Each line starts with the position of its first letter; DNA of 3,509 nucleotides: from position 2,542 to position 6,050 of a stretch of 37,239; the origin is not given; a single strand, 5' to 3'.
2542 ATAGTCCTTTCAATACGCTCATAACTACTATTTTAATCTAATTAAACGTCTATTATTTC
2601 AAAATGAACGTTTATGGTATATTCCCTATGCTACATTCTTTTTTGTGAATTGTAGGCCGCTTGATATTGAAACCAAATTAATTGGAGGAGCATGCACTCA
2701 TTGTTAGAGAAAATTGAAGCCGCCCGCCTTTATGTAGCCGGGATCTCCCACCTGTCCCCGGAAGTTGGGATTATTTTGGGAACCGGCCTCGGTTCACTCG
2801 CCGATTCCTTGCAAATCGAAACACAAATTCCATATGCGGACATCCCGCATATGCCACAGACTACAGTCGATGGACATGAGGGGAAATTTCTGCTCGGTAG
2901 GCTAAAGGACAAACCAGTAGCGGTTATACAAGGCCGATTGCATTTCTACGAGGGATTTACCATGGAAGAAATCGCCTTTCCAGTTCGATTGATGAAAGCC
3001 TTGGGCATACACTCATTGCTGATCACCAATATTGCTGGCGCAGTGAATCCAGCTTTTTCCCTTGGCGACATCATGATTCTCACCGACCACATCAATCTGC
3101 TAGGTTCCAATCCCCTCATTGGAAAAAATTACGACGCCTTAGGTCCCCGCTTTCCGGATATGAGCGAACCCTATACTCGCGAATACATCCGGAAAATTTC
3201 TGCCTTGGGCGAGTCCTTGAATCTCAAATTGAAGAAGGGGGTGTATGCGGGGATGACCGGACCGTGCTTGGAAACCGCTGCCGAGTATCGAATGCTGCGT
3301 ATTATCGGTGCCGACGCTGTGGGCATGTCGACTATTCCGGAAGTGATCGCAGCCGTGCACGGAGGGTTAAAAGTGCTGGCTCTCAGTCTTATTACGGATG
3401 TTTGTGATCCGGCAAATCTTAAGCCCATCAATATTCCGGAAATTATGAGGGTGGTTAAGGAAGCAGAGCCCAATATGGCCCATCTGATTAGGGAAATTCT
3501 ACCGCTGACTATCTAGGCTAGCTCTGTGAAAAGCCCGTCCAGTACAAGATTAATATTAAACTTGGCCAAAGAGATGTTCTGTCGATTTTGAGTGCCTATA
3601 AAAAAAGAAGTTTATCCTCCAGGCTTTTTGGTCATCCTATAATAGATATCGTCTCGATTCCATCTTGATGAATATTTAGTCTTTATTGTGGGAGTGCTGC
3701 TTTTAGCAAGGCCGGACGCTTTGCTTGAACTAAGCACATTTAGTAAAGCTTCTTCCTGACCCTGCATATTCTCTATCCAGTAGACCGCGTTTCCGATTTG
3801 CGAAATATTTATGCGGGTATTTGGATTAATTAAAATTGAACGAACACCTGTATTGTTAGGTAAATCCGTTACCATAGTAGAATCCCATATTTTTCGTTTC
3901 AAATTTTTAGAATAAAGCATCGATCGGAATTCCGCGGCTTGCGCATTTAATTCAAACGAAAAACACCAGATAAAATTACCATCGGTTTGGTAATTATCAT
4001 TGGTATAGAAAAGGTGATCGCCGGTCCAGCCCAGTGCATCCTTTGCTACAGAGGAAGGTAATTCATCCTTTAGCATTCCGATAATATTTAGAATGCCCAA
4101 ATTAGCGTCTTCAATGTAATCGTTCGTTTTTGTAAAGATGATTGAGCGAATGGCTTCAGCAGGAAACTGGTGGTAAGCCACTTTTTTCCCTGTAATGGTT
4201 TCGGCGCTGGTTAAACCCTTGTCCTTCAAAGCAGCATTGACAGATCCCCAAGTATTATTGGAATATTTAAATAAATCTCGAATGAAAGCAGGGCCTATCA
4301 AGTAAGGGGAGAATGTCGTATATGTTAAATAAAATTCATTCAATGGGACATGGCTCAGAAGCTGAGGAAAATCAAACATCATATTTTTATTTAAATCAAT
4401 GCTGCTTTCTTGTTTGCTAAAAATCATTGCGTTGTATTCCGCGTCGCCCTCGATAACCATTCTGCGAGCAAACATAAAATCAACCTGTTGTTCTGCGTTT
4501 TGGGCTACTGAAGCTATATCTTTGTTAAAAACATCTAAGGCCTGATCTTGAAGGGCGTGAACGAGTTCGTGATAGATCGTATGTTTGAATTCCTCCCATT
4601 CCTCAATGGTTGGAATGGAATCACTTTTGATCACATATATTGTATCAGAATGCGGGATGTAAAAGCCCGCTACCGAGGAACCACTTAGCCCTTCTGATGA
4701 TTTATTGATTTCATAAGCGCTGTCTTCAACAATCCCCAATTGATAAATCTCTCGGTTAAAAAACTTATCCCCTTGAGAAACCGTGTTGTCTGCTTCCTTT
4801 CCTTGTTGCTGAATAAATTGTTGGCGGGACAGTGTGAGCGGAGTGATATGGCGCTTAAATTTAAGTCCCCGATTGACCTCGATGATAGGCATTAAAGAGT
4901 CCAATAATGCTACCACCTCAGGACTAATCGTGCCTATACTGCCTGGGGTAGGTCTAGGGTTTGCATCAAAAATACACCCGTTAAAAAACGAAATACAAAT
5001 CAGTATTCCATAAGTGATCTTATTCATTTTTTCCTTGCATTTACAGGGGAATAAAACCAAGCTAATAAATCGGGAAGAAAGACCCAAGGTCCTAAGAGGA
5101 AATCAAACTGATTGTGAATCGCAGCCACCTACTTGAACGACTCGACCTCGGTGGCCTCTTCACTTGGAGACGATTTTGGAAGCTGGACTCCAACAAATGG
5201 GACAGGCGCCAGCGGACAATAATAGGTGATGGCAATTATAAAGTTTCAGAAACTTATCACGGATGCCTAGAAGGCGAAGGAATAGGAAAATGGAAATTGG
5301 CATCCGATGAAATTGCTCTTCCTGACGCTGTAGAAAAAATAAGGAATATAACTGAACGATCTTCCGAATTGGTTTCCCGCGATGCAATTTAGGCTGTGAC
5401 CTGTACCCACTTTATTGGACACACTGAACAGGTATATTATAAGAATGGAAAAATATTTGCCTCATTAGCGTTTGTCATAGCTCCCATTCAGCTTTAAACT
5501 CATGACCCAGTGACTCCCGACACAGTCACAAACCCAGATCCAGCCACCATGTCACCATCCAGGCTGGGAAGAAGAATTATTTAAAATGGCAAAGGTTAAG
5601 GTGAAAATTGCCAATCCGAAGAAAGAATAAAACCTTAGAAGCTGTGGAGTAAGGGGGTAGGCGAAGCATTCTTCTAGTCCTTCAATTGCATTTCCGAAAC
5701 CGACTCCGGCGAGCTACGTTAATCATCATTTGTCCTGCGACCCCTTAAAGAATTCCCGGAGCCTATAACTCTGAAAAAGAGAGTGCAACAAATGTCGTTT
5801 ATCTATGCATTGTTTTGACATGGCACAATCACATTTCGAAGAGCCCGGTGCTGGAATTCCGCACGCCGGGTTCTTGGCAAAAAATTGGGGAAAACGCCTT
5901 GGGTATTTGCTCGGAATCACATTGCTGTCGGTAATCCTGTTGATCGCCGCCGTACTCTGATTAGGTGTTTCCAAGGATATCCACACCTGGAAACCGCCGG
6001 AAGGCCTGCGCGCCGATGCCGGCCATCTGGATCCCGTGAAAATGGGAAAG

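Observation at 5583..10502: Two diverged ~120-bp direct repeats with a conserved lysine-rich mini-ORF (MAKVKVK...) bracketing 4.7 kb of foreign-looking DNA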

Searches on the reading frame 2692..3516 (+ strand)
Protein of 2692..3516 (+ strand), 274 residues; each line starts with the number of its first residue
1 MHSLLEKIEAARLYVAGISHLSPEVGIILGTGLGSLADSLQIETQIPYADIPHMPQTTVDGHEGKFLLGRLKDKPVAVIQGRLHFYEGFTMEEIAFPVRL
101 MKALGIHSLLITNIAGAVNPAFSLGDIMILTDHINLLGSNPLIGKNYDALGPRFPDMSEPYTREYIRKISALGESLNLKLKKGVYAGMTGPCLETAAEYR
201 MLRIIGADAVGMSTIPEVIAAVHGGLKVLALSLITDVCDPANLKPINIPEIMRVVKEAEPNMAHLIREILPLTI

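Call 14: search_protein_families(library=pfam, proteins=[window:2692-3516:+], max_evalue=0.01)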
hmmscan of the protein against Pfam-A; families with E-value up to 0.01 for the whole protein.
window:2692-3516:+ (274 aa): 1 family
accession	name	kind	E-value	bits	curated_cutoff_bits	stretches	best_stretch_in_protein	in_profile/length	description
PF01048.26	PNP_UDP_1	-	6.7e-51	173.4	25.1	1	25-270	2-232/233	Phosphorylase superfamily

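Call 119: find_encoding_contigs(protein=window:2692-3513:+, flank=7000, max_places=8)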
Protein window:2692-3513:+ (274 aa): 1 contig read that carries it; 1 place shown.
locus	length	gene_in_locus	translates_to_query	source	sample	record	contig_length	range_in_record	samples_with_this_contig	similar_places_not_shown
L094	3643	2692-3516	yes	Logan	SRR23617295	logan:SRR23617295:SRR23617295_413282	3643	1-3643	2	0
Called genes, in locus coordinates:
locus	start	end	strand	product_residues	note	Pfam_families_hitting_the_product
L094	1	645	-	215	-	?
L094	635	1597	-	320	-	PF00494:SQS_PSY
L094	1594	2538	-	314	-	PF12728:HTH_17, PF02310:B12-binding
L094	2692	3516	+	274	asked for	PF01048:PNP_UDP_1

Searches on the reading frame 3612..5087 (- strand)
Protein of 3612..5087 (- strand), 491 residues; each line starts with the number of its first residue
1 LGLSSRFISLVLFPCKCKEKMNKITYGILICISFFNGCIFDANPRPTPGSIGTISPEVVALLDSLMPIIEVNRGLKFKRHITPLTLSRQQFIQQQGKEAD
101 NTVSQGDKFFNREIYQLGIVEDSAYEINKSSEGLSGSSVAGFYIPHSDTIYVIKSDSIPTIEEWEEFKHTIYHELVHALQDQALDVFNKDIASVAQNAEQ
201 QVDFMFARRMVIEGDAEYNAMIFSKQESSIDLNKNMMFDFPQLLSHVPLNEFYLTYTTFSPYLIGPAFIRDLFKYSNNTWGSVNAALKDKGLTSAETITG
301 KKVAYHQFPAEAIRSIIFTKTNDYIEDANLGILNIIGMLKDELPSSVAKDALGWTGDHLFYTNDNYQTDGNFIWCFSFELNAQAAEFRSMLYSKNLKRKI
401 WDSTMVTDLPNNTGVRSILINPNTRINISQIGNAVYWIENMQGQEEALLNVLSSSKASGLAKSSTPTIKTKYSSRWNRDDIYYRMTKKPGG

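Call 14: search_protein_families(library=pfam, proteins=[window:3612-5087:-], max_evalue=0.01)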
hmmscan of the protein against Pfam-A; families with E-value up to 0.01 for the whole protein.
window:3612-5087:- (491 aa): 0 families

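Call 76: search_protein_families(library=padloc, proteins=[window:3612-5087:-], max_evalue=0.01)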
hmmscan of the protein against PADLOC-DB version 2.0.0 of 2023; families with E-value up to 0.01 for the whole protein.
window:3612-5087:- (491 aa): 0 families

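Call 80: find_encoding_contigs(protein=window:3612-5087:-, flank=6000, max_places=10)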
Protein window:3612-5087:- (491 aa): no gene with exactly this product is on record in the collection.

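Call 120: find_encoding_contigs(protein=window:3615-5027:-, flank=6000, max_places=8)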
Protein window:3615-5027:- (471 aa): no gene with exactly this product is on record in the collection.

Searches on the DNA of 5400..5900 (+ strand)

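Call 8: search_rna_families(source=window, start=5400, end=5900, threshold=evalue, max_evalue=10)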
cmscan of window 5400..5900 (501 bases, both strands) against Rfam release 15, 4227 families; matches with E-value up to 10: 3.
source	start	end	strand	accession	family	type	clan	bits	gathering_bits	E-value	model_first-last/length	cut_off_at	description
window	5839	5900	+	RF00029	Intron_gpII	Intron;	-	23.7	40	0.017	1-71/77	3'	Group II catalytic intron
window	5557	5655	+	RF02615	BSR0626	Gene; sRNA;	-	15.5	155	3.4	1-128/128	no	Brucella sRNA 0626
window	5453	5578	+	RF02192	TCL6_2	Gene; lncRNA;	-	13.9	45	6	1-126/126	no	T-cell leukemia/lymphoma 6 conserved region 2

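Call 30: build_rna_model(alignment_id=A2)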
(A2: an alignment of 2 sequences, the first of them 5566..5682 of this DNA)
Model R1 built from alignment A2 (2 sequences, 119 columns); structure: RNAalifold consensus.
model positions 119; base pairs 22; branch points 1; effective number of sequences 1.15; information 0.59 bits per position. Calibrated on 0.2 Mb of random sequence (short: E-values are rough).
structure used (alignment columns):
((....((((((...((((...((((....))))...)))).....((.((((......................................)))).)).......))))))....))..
